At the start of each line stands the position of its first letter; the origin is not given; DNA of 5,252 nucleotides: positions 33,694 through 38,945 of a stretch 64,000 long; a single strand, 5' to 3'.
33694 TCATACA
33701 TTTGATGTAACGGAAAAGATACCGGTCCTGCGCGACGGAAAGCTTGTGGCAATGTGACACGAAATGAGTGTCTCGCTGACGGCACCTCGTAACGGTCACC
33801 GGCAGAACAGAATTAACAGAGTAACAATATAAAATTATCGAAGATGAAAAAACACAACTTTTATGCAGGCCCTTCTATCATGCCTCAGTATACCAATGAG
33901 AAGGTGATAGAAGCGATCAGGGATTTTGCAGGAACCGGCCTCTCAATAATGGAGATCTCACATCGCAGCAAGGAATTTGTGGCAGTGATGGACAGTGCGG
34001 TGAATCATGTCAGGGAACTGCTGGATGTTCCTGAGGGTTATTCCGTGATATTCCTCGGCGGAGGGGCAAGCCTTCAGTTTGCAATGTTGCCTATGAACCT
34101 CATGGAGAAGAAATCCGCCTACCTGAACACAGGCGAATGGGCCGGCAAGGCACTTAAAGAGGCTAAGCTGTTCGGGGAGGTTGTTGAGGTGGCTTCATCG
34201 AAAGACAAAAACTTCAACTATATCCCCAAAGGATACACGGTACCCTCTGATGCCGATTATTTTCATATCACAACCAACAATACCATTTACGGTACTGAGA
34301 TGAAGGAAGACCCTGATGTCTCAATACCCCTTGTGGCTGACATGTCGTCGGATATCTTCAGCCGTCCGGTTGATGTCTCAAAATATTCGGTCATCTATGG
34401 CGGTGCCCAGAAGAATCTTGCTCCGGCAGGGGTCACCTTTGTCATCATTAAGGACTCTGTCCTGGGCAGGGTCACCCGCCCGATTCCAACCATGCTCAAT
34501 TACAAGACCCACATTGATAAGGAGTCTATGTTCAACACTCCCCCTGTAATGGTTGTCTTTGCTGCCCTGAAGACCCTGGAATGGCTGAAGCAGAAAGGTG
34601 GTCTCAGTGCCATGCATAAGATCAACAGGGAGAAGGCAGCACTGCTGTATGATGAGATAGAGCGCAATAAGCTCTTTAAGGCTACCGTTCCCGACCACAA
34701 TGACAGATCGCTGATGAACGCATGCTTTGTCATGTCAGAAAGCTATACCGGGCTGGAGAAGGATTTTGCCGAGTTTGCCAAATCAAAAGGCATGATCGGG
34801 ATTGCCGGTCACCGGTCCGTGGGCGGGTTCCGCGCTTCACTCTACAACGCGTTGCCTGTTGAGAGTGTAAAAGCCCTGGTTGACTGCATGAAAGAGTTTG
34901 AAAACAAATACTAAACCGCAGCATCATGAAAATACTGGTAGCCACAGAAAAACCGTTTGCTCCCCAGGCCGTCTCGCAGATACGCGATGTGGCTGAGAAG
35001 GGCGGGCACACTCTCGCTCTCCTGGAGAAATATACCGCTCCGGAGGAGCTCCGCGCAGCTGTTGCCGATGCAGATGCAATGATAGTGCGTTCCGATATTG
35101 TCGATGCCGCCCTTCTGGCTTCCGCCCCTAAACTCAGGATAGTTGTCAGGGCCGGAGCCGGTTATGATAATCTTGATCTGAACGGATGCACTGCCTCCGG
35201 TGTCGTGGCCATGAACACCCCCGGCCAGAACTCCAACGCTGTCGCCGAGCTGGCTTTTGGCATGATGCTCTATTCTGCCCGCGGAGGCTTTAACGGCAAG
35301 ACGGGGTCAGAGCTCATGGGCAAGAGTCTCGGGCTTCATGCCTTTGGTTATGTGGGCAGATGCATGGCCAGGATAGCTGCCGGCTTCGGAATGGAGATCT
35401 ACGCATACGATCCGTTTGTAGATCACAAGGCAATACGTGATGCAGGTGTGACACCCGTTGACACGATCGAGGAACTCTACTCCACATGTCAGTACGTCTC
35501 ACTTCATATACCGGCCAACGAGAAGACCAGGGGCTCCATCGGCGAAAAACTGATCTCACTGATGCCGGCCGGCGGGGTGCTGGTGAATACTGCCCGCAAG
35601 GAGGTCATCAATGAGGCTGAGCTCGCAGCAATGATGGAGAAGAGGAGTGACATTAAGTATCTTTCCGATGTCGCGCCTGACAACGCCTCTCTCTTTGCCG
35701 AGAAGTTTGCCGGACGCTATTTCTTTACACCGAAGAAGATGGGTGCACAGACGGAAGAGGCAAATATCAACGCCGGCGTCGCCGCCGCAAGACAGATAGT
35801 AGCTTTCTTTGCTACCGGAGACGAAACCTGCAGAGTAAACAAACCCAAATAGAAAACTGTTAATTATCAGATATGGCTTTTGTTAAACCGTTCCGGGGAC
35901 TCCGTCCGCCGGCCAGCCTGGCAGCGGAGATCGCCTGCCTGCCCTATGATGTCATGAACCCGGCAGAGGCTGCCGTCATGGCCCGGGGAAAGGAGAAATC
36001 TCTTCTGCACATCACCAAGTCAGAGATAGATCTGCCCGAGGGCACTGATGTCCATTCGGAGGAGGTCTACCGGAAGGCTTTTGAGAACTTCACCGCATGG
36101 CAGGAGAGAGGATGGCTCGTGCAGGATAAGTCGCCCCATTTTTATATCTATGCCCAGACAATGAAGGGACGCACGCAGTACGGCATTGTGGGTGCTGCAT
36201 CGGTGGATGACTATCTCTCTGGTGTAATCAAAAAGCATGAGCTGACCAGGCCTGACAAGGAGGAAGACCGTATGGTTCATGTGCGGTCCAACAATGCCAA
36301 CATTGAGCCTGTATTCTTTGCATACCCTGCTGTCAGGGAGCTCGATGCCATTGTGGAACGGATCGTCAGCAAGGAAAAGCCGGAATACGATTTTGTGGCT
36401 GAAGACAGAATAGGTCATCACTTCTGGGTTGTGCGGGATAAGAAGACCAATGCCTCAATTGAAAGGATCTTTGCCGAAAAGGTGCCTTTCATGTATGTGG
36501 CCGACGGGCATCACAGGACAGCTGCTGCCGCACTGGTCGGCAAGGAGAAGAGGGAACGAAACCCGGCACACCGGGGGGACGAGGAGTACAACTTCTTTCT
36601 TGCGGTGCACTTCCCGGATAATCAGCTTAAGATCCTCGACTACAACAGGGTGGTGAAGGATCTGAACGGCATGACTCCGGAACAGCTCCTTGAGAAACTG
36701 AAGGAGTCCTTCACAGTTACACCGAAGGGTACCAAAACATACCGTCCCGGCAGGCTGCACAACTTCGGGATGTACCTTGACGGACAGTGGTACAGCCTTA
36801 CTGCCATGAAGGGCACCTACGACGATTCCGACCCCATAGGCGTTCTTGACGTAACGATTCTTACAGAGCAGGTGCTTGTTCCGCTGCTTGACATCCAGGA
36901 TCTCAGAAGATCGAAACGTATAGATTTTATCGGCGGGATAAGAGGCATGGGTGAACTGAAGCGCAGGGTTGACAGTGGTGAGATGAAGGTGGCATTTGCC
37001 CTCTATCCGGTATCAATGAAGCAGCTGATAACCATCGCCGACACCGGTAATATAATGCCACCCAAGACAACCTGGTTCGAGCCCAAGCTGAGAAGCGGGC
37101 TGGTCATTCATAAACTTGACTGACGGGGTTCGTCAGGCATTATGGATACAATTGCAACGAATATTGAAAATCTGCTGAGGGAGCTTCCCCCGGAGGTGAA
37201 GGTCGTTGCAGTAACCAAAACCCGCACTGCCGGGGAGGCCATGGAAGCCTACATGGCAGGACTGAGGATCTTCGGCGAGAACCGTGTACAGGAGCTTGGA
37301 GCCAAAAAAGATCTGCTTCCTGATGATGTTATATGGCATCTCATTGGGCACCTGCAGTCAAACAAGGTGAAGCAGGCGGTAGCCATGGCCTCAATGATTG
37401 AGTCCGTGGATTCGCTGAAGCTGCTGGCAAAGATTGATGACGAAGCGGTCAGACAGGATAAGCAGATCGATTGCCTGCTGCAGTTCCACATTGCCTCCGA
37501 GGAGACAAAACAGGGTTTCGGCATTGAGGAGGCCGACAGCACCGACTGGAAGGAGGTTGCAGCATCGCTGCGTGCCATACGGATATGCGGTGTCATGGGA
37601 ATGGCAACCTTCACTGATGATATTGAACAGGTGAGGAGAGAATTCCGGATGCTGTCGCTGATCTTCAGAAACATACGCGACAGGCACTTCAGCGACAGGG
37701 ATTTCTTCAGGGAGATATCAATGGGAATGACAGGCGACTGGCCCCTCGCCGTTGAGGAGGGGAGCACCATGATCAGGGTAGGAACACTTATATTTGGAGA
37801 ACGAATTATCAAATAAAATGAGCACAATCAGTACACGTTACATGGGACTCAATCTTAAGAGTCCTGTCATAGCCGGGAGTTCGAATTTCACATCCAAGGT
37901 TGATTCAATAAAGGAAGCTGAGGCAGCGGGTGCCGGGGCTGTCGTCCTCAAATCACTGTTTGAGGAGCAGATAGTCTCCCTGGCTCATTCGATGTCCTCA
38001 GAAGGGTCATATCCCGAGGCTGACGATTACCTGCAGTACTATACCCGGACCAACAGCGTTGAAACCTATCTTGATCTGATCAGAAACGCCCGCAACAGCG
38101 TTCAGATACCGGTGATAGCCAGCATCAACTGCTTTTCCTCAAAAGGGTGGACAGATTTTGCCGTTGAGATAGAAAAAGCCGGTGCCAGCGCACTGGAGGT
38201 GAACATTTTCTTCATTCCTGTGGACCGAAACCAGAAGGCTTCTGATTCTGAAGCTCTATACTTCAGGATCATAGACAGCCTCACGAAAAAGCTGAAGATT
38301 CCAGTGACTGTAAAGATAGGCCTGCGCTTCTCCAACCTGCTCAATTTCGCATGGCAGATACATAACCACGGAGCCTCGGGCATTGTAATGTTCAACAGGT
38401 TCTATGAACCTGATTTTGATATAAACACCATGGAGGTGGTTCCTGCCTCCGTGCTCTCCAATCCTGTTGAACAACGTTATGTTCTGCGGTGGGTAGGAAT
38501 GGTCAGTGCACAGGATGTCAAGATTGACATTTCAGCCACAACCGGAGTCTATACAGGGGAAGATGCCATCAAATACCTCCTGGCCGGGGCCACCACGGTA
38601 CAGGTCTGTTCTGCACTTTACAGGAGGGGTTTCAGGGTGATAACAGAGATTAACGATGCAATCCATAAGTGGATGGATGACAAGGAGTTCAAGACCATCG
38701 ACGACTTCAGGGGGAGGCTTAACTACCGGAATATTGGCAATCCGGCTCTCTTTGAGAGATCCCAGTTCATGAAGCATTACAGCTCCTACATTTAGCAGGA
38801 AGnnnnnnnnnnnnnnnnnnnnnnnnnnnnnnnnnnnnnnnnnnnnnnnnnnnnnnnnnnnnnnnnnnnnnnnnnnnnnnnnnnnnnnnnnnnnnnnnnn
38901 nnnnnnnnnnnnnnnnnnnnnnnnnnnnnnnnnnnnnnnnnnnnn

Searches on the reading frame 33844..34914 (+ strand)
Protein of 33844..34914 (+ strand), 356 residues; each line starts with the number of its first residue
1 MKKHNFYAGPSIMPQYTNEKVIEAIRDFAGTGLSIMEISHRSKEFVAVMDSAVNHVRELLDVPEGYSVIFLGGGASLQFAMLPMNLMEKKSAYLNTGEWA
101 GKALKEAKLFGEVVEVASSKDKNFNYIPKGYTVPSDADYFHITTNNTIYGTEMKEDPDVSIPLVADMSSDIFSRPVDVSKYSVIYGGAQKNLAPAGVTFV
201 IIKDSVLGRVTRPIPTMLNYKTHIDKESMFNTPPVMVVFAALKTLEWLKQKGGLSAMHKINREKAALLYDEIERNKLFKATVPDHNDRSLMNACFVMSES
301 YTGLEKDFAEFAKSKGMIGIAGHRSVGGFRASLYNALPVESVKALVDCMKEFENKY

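Call 40: search_protein_families(library=pfam, proteins=[window:33844-34914:+], max_evalue=0.00001)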
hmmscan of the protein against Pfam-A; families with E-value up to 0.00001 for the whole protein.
window:33844-34914:+ (356 aa): 1 family
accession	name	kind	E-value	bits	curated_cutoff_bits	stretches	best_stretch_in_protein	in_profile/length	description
PF00266.25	Aminotran_5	-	2.3e-34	119.4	21.5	1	5-345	3-371/371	Aminotransferase class-V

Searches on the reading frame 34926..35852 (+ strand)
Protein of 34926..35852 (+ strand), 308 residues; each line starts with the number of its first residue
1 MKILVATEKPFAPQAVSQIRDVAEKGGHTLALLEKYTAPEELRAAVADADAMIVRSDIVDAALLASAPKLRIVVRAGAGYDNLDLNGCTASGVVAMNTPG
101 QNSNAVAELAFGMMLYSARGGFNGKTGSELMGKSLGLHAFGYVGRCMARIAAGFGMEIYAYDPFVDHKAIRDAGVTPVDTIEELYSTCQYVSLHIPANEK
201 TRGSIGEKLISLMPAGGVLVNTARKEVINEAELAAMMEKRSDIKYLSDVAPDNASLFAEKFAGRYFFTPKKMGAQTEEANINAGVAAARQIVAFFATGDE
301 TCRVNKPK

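Call 40: search_protein_families(library=pfam, proteins=[window:34926-35852:+], max_evalue=0.00001)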
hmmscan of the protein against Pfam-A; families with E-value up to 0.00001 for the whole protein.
window:34926-35852:+ (308 aa): 2 families
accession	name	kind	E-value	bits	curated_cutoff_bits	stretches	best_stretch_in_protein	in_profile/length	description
PF02826.25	2-Hacid_dh_C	-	3.5e-30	105.1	25.1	1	123-250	27-154/178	D-isomer specific 2-hydroxyacid dehydrogenase, NAD binding domain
PF00389.36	2-Hacid_dh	-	1.2e-26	93.4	24.6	1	28-305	20-134/134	D-isomer specific 2-hydroxyacid dehydrogenase, catalytic domain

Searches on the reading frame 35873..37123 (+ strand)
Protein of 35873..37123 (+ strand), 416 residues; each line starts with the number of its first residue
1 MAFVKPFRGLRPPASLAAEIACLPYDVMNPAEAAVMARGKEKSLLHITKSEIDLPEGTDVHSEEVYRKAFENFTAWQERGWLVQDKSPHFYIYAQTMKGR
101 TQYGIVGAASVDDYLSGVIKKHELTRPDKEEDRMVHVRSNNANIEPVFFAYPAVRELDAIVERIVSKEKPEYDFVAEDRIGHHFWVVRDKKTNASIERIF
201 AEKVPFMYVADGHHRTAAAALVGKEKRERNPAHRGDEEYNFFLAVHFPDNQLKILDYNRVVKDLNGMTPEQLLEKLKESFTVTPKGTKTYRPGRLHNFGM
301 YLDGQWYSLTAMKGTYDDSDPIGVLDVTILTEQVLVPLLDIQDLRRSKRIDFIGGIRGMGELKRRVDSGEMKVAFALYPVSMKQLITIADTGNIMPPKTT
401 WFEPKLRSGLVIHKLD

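Call 40: search_protein_families(library=pfam, proteins=[window:35873-37123:+], max_evalue=0.00001)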
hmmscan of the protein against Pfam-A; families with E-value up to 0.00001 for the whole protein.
window:35873-37123:+ (416 aa): 1 family
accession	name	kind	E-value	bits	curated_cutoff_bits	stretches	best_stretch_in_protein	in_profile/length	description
PF06245.16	DUF1015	-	1.1e-112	376.6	25.8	1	4-328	1-325/325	Protein of unknown function (DUF1015)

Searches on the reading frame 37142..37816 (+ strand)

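Call 40: search_protein_families(library=pfam, proteins=[window:37142-37816:+], max_evalue=0.00001)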
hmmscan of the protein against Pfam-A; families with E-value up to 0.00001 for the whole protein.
window:37142-37816:+ (224 aa): 1 family
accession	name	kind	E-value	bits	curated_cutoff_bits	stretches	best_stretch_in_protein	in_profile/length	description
PF01168.26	Ala_racemase_N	-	1.8e-17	64.2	24.1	1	2-220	4-218/220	Alanine racemase, N-terminal domain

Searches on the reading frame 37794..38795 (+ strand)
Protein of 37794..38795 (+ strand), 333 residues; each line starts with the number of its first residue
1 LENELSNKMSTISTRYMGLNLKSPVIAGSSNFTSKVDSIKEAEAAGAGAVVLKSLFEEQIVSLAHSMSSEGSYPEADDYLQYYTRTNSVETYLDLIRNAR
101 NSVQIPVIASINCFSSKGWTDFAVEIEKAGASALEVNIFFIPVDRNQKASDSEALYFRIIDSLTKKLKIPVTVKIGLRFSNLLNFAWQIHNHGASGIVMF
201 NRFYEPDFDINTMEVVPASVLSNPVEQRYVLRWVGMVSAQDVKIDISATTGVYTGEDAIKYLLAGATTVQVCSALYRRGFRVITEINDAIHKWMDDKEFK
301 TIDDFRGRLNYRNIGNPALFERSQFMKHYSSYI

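Call 40: search_protein_families(library=pfam, proteins=[window:37794-38795:+], max_evalue=0.00001)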
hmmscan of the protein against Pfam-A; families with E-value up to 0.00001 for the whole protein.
window:37794-38795:+ (333 aa): 1 family
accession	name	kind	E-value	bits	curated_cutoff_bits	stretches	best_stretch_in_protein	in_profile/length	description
PF01180.27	DHO_dh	-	2.8e-16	60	27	1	91-294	81-291/291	Dihydroorotate dehydrogenase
